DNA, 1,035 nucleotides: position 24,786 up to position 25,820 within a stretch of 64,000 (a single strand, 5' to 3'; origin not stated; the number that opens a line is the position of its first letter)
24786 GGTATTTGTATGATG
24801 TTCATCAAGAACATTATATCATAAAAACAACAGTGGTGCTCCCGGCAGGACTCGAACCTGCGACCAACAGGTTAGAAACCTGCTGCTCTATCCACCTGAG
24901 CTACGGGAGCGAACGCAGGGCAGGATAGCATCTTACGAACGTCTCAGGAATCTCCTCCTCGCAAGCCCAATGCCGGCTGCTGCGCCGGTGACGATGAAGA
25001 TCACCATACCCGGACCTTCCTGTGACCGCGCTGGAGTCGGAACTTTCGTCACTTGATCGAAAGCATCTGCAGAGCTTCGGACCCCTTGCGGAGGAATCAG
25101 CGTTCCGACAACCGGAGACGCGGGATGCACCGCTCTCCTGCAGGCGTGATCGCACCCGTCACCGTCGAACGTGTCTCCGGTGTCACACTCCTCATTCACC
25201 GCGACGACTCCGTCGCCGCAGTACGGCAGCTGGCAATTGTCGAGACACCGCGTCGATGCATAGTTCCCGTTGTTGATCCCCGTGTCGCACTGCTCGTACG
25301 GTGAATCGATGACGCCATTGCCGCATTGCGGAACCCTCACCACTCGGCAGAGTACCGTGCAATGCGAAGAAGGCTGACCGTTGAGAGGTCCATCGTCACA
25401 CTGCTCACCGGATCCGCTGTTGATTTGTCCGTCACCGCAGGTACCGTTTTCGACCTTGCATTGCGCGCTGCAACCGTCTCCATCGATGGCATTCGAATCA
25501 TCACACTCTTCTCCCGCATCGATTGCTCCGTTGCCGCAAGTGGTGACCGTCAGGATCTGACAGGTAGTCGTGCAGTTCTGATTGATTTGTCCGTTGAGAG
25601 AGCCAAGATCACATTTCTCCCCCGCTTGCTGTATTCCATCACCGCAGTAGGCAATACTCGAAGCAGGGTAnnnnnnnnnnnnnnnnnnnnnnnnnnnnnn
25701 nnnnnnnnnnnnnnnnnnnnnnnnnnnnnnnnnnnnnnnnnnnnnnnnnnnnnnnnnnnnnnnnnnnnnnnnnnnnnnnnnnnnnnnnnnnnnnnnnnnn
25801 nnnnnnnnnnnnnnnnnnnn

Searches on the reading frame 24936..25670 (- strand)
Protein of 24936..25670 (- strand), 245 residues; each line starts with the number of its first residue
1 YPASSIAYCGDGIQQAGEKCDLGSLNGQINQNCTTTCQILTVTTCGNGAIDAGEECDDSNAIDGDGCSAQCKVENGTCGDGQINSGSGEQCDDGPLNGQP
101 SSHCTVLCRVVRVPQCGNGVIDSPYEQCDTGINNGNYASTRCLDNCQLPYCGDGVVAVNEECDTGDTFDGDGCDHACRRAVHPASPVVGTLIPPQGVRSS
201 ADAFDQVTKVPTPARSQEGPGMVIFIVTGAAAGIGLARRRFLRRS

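Call 44: find_homologous_proteins(query=window:24936-25670:-, max_evalue=0.00001)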
Query window:24936-25670:- (245 aa): 321 proteins with E <= 0.00001 among 1120 candidates; the best 120 are listed.
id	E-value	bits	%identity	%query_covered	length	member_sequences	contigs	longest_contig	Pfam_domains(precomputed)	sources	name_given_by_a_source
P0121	1.9e-106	373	67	97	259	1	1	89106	PF13948.12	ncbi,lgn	-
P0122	1.4e-96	341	65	97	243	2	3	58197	PF13948.12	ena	-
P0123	3.4e-91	323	59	98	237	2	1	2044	PF13948.12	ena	-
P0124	4.4e-80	287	57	94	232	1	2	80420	PF13948.12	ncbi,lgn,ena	-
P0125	1.5e-78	282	57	94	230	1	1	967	PF13948.12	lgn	-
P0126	2.4e-76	275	51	94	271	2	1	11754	PF13948.12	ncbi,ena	-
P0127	8.6e-72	260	53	97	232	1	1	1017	PF13948.12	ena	-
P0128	7.0e-63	230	49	98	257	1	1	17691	PF13948.12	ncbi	-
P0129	1.1e-61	227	46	100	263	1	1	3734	PF13948.12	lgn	-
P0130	1.4e-59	220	48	86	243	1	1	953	PF13948.12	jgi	jgi:cysteine-rich repeat protein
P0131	2.3e-59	219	44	97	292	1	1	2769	PF13948.12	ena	-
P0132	1.2e-56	210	48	97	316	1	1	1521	PF13948.12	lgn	-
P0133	2.7e-56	209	48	97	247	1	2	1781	PF13948.12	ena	-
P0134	2.0e-55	206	46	98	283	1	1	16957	PF13948.12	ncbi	-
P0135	3.3e-55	205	47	96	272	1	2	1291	PF13948.12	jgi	jgi:cysteine-rich repeat protein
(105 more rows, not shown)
